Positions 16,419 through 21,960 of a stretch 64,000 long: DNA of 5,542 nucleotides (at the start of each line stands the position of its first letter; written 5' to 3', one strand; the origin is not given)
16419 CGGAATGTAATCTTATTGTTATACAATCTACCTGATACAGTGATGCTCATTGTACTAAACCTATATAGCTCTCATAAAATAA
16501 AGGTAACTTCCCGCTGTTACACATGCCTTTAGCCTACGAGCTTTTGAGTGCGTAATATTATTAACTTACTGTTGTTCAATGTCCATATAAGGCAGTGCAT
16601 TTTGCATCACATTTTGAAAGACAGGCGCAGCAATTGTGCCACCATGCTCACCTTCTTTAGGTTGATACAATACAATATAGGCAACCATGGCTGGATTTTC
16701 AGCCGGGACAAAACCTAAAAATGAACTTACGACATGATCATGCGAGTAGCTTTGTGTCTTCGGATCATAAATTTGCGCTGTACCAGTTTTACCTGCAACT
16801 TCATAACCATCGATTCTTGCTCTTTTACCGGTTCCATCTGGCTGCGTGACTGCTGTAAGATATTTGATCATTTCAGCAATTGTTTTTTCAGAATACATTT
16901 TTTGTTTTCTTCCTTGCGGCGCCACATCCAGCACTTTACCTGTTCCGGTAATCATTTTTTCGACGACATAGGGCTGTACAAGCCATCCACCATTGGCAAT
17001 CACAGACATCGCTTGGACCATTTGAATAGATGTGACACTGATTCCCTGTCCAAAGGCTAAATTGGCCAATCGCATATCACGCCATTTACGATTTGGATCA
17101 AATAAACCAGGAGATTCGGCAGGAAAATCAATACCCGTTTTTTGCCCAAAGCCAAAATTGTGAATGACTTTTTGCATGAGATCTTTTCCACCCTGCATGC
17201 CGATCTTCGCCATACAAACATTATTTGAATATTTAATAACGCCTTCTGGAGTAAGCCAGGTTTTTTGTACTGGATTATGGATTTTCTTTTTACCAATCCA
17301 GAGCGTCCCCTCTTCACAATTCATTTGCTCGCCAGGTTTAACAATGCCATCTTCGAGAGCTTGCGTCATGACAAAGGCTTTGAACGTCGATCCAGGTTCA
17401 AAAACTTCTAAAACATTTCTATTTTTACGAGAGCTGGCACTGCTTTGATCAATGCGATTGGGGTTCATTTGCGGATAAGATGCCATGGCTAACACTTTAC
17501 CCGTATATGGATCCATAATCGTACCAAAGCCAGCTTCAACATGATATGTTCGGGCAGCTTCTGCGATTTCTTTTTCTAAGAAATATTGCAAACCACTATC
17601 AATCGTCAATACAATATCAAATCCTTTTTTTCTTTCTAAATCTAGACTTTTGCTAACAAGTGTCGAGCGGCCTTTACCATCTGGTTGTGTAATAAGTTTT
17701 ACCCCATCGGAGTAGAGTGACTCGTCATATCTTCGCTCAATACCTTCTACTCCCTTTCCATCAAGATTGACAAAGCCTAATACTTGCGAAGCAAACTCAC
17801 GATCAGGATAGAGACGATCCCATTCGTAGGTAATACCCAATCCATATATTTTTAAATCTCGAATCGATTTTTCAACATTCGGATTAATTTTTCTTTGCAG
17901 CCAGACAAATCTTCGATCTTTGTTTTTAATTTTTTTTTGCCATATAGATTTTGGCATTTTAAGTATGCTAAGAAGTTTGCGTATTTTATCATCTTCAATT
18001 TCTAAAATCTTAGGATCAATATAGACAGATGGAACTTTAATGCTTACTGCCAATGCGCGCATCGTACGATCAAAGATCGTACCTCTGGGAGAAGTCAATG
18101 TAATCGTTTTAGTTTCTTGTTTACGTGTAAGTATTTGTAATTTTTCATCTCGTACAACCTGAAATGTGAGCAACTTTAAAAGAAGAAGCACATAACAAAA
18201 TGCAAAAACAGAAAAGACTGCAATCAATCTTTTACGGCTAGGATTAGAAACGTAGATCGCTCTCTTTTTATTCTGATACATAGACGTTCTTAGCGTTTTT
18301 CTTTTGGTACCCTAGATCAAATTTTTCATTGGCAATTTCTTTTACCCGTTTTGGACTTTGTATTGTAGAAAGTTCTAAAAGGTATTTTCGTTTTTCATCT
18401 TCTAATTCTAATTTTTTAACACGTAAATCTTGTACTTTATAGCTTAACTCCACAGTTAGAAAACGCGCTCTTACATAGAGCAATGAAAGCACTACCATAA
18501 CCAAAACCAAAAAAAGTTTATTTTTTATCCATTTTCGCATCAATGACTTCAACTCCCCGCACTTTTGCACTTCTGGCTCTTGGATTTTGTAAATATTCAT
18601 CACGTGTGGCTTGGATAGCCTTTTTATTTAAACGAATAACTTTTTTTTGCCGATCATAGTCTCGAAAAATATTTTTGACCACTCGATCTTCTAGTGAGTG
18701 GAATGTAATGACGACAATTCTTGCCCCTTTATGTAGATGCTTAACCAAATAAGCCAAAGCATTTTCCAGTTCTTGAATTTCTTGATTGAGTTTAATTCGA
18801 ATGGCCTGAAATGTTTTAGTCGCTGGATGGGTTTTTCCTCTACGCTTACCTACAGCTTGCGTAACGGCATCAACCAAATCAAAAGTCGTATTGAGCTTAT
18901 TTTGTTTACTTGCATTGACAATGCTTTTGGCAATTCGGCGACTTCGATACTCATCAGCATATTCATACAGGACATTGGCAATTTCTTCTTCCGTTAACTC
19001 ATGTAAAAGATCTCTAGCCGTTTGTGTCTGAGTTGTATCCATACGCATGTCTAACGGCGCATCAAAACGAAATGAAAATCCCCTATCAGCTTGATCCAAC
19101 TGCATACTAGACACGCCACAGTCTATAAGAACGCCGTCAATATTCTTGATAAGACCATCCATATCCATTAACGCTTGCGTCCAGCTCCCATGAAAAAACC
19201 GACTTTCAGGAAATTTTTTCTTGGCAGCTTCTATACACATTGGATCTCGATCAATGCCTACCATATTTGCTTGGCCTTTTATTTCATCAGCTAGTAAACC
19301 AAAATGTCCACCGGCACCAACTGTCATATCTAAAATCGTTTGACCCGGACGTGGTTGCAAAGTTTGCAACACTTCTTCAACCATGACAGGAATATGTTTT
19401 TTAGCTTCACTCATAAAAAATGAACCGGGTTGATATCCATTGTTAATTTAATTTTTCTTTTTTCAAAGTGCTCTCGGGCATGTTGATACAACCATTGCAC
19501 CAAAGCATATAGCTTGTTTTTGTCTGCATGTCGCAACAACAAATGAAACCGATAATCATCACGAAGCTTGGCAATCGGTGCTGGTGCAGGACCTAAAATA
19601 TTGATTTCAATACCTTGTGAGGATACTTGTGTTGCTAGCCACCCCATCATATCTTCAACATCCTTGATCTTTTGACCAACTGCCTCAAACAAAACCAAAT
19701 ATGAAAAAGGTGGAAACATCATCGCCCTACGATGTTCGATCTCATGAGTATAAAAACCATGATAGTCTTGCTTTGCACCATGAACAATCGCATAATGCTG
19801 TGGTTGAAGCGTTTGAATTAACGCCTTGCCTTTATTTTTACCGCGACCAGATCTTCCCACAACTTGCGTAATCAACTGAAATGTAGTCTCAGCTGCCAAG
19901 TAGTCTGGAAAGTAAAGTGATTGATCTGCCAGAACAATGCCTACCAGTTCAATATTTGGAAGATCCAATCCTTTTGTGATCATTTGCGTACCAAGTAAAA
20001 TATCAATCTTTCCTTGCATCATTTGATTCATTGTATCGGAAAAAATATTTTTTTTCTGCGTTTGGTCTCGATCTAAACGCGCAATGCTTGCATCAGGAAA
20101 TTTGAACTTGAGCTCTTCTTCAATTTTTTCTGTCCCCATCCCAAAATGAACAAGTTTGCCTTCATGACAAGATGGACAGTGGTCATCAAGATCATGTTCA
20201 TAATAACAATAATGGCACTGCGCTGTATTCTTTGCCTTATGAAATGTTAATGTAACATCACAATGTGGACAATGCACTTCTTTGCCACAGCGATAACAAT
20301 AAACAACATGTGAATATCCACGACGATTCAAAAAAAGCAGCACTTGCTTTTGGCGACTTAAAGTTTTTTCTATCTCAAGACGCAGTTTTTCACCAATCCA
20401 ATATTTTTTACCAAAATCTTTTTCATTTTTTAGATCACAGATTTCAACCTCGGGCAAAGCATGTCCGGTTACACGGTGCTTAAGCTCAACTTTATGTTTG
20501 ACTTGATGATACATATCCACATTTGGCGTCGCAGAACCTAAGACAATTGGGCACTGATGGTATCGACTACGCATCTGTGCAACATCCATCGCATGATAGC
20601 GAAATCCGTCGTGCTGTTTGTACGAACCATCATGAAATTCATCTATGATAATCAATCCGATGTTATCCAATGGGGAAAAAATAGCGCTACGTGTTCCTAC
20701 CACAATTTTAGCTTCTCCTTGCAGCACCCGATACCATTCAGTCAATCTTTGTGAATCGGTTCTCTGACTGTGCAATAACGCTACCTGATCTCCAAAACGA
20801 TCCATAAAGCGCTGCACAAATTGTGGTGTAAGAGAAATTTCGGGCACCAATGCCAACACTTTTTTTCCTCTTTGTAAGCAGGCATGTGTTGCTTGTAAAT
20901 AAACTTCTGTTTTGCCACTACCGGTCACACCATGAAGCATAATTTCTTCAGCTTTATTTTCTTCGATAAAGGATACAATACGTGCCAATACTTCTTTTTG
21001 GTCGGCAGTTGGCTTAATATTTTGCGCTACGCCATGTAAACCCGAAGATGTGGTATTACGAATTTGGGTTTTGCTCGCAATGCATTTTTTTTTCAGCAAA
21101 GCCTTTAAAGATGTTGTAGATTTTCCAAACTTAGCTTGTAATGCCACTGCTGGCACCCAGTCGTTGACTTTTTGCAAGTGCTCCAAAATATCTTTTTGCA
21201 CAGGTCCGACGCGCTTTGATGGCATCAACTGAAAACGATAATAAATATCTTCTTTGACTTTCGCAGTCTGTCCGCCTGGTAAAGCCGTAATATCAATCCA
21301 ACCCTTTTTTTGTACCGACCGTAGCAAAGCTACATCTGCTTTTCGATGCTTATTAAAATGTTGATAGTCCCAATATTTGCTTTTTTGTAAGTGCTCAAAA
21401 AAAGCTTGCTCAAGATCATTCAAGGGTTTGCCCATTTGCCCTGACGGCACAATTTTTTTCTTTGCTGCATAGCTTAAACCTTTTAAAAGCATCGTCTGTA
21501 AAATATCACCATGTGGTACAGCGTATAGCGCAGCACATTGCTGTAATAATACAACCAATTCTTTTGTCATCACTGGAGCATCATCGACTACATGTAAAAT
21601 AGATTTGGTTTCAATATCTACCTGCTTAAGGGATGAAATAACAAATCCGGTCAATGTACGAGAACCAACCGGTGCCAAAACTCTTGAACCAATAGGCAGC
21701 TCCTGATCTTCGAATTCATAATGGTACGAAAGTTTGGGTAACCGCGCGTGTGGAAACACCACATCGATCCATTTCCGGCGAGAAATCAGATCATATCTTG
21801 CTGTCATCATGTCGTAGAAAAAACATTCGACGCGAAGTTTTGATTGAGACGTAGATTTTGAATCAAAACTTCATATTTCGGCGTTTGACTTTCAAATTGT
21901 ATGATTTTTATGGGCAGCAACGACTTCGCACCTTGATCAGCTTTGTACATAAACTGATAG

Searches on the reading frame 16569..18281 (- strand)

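Call 20: search_protein_families(library=pfam, proteins=[window:16569-18281:-], max_evalue=0.00001)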
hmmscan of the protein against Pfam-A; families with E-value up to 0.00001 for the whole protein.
window:16569-18281:- (571 aa): 2 families
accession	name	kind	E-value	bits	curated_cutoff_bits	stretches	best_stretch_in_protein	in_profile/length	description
PF00905.27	Transpeptidase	-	3e-72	243.8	22.1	1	252-560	2-299/299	Penicillin binding protein transpeptidase domain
PF03717.20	PBP_dimer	-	4.1e-14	53.8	24.4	1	63-174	3-126/180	Penicillin-binding Protein dimerisation domain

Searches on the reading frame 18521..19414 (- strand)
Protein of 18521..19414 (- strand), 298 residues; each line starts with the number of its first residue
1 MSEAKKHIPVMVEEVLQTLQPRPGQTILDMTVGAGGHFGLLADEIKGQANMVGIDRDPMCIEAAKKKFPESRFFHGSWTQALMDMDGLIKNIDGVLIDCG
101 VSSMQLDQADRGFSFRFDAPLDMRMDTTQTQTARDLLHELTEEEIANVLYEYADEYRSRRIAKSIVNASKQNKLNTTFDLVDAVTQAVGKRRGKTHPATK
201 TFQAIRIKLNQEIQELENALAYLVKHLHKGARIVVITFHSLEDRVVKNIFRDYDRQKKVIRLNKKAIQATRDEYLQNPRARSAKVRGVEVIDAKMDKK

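Call 20: search_protein_families(library=pfam, proteins=[window:18521-19414:-], max_evalue=0.00001)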
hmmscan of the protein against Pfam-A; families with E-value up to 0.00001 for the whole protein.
window:18521-19414:- (298 aa): 1 family
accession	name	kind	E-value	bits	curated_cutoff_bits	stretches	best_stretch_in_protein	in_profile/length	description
PF01795.25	Methyltransf_5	-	8.9e-89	298.4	27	1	6-289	3-307/309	MraW methylase family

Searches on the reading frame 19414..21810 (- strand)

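Call 20: search_protein_families(library=pfam, proteins=[window:19414-21810:-], max_evalue=0.00001)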
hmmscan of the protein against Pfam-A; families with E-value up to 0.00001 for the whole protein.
window:19414-21810:- (799 aa): 6 families
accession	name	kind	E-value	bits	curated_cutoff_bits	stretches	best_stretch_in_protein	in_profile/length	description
PF00270.35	DEAD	-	2.2e-20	73.5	26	1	269-430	2-161/167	DEAD/DEAH box helicase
PF04851.21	ResIII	-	4.8e-20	72.5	22.5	1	265-430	2-163/164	Type III restriction enzyme, res subunit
PF18074.6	PriA_C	-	5e-18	66.1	26.9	1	701-795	1-95/95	Primosomal protein N C-terminal domain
PF17764.6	PriA_3primeBD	-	4.9e-15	55.6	22.7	1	18-108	3-95/96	3'DNA-binding domain (3'BD)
PF00271.37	Helicase_C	-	3.5e-12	47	23.5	1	550-657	15-109/110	Helicase conserved C-terminal domain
PF18319.7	Zn_ribbon_PriA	-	1.6e-08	34.8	26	1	514-538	1-25/27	PriA DNA helicase Cys-rich region (CRR) domain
